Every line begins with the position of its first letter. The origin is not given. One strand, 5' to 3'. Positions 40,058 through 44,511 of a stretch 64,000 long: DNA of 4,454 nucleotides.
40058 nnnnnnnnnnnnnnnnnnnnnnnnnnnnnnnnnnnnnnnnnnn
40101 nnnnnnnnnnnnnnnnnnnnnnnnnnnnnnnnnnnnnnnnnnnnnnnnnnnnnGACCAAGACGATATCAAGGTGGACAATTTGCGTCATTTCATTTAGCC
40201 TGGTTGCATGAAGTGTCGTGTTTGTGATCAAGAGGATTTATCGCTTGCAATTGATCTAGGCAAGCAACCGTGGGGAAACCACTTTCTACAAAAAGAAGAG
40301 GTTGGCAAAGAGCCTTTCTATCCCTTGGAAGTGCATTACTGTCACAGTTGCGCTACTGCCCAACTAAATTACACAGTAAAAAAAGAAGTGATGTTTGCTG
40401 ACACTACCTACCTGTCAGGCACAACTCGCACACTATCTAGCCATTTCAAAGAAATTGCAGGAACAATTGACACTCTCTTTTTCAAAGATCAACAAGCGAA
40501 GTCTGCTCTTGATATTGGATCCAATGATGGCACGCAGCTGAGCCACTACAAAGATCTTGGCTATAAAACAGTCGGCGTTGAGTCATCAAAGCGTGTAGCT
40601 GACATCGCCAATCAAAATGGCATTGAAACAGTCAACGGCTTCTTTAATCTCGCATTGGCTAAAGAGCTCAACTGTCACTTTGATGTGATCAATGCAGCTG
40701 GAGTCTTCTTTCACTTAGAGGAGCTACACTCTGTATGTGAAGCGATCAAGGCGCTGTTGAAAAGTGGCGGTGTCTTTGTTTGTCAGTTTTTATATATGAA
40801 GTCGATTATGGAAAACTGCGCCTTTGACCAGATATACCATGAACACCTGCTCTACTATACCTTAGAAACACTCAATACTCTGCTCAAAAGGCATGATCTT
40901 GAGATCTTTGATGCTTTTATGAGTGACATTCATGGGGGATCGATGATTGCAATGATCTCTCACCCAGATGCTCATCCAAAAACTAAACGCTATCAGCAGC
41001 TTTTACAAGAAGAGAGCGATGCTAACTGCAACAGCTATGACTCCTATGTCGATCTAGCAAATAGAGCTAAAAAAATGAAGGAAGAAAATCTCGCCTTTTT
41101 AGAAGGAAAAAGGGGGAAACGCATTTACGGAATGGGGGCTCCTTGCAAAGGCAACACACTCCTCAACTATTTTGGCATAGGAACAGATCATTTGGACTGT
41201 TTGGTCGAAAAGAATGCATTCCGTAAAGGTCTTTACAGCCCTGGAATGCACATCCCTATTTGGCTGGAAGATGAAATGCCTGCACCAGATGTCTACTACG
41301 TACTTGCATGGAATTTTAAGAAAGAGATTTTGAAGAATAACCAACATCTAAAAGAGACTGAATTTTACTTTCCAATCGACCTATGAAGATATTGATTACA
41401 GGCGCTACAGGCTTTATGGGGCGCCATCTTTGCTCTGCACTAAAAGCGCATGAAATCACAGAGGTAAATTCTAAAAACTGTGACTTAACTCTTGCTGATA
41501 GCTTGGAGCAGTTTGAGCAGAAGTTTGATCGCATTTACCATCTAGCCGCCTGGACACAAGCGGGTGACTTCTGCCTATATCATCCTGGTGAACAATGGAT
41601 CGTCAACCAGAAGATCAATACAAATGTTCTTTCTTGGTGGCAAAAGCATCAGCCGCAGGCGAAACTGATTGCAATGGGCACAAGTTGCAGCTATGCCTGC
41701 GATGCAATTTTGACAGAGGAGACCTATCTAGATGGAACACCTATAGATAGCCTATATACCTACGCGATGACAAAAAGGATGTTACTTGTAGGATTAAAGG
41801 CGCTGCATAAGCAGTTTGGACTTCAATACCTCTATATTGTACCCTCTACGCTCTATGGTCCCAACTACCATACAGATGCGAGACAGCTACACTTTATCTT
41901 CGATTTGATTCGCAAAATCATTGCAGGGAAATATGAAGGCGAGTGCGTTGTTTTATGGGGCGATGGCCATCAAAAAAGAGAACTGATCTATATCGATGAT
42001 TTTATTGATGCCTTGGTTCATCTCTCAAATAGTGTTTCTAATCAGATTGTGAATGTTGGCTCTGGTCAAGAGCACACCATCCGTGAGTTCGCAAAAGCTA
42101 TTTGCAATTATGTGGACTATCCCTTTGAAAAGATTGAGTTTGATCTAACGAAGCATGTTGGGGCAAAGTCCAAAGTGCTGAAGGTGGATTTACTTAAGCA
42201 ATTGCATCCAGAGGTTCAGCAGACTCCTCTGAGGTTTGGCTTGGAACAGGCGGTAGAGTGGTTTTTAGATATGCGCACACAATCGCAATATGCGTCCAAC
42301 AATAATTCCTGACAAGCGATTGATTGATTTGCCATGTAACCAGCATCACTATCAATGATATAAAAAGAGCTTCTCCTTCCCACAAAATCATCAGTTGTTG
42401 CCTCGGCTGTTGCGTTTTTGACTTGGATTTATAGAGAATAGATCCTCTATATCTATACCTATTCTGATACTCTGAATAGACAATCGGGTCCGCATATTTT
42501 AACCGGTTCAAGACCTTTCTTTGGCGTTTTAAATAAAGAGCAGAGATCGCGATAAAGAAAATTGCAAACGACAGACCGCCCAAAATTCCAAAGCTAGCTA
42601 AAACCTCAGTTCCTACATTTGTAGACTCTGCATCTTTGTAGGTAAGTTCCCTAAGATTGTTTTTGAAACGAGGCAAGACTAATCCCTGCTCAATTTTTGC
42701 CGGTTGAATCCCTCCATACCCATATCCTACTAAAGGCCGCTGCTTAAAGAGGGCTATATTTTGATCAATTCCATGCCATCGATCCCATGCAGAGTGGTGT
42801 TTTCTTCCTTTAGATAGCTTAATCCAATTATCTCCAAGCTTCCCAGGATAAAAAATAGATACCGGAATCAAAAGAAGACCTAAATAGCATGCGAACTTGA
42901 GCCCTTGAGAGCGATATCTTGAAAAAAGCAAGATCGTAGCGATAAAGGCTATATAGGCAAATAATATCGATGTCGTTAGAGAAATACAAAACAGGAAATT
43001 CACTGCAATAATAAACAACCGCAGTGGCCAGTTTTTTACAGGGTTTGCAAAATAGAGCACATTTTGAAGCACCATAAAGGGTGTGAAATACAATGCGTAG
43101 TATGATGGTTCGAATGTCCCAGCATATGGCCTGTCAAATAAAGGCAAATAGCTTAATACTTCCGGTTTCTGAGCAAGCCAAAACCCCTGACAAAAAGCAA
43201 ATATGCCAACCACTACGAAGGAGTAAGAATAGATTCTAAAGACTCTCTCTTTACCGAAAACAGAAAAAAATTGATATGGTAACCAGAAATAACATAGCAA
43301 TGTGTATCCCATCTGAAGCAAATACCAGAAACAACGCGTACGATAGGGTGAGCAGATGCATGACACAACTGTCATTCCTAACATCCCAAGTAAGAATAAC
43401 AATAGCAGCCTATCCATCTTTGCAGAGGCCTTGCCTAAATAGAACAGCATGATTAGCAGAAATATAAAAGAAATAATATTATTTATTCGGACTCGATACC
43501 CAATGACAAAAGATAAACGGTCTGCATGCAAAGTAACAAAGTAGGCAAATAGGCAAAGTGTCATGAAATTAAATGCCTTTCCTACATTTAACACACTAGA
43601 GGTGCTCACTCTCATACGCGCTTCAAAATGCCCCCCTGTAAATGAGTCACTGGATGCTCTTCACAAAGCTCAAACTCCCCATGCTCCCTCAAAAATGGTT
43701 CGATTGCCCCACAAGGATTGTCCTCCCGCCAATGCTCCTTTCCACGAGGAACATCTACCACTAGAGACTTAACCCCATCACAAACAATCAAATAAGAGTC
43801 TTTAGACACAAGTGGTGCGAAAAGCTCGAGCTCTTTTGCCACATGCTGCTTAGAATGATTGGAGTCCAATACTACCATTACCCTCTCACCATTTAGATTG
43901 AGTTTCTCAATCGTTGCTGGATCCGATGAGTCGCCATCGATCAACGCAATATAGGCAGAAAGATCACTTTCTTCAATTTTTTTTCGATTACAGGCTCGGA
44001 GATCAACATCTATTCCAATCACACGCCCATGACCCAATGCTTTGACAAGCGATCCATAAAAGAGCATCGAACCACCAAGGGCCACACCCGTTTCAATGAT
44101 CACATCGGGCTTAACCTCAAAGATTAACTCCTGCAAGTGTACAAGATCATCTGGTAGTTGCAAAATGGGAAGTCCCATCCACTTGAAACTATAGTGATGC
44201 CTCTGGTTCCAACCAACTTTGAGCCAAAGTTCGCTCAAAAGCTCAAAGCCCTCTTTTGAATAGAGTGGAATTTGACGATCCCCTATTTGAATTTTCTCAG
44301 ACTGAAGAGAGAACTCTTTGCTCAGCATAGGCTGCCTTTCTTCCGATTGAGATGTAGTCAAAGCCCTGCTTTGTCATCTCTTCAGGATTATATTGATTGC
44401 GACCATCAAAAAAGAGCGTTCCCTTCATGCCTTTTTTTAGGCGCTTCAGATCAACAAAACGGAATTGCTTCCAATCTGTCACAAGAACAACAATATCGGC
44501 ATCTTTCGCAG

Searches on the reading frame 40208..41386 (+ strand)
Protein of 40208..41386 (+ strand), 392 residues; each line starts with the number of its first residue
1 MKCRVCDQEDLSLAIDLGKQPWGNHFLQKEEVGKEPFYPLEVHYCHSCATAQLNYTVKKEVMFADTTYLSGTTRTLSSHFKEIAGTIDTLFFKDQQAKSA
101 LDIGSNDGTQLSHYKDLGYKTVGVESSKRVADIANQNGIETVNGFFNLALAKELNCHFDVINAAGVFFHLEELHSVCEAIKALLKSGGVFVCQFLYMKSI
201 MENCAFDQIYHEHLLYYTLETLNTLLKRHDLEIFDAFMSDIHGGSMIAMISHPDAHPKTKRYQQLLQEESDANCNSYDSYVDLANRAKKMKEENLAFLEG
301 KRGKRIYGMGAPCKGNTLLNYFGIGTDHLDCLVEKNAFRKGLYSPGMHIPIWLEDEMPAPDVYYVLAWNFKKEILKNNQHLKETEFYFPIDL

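Call 45: search_protein_families(library=pfam, proteins=[window:40208-41386:+], max_evalue=0.001)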
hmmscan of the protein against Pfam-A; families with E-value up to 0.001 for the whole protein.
window:40208-41386:+ (392 aa): 7 families
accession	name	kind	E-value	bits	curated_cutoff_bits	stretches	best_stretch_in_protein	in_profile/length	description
PF08484.17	Methyltransf_14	-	4.6e-39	134.2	23.5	1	241-385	2-152/160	C-methyltransferase C-terminal domain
PF08421.16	Methyltransf_13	-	1.3e-19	70.6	31.3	1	3-63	1-62/62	Putative zinc binding domain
PF13489.12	Methyltransf_23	-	3.6e-16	59.7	27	1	80-233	6-161/164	Methyltransferase domain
PF08242.18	Methyltransf_12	-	1.7e-09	38.7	30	1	101-190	1-98/98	Methyltransferase domain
PF08241.18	Methyltransf_11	-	3.9e-09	37.5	21.2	1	101-192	1-95/95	Methyltransferase domain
PF13649.12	Methyltransf_25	-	2.3e-05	25.4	27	1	101-188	2-97/97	Methyltransferase domain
PF13847.12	Methyltransf_31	-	0.00067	19.8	27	0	97-205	4-127/145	Methyltransferase domain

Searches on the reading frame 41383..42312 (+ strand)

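Call 45: search_protein_families(library=pfam, proteins=[window:41383-42312:+], max_evalue=0.001)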
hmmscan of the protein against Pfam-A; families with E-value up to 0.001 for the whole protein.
window:41383-42312:+ (309 aa): 3 families
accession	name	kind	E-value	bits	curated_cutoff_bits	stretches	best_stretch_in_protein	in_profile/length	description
PF01370.27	Epimerase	-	2.6e-44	151.9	20.9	1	3-226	1-240/240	NAD dependent epimerase/dehydratase family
PF16363.11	GDP_Man_Dehyd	-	2.3e-16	60.6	27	1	28-249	54-271/332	GDP-mannose 4,6 dehydratase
PF04321.23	RmlD_sub_bind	-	7.8e-08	32.2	27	1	1-98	1-99/287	RmlD substrate binding domain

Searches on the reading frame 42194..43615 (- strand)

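Call 45: search_protein_families(library=pfam, proteins=[window:42194-43615:-], max_evalue=0.001)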
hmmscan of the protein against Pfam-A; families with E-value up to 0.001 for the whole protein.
window:42194-43615:- (473 aa): 1 family
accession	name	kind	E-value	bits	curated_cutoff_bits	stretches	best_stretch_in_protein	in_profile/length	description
PF04932.20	Wzy_C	-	4.2e-08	33.5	31.7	1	202-350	4-148/149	O-Antigen ligase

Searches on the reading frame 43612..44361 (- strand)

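Call 45: search_protein_families(library=pfam, proteins=[window:43612-44361:-], max_evalue=0.001)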
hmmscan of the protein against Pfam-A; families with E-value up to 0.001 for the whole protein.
window:43612-44361:- (249 aa): 2 families
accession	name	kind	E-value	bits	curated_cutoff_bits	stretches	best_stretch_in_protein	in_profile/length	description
PF04989.18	RMNT_CmcI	-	2.8e-54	184.4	23.2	1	54-235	2-188/206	Rhamnosyl O-methyltransferase/CmcI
PF13578.12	Methyltransf_24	-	1.8e-10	42.1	26.3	1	89-193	1-102/105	Methyltransferase domain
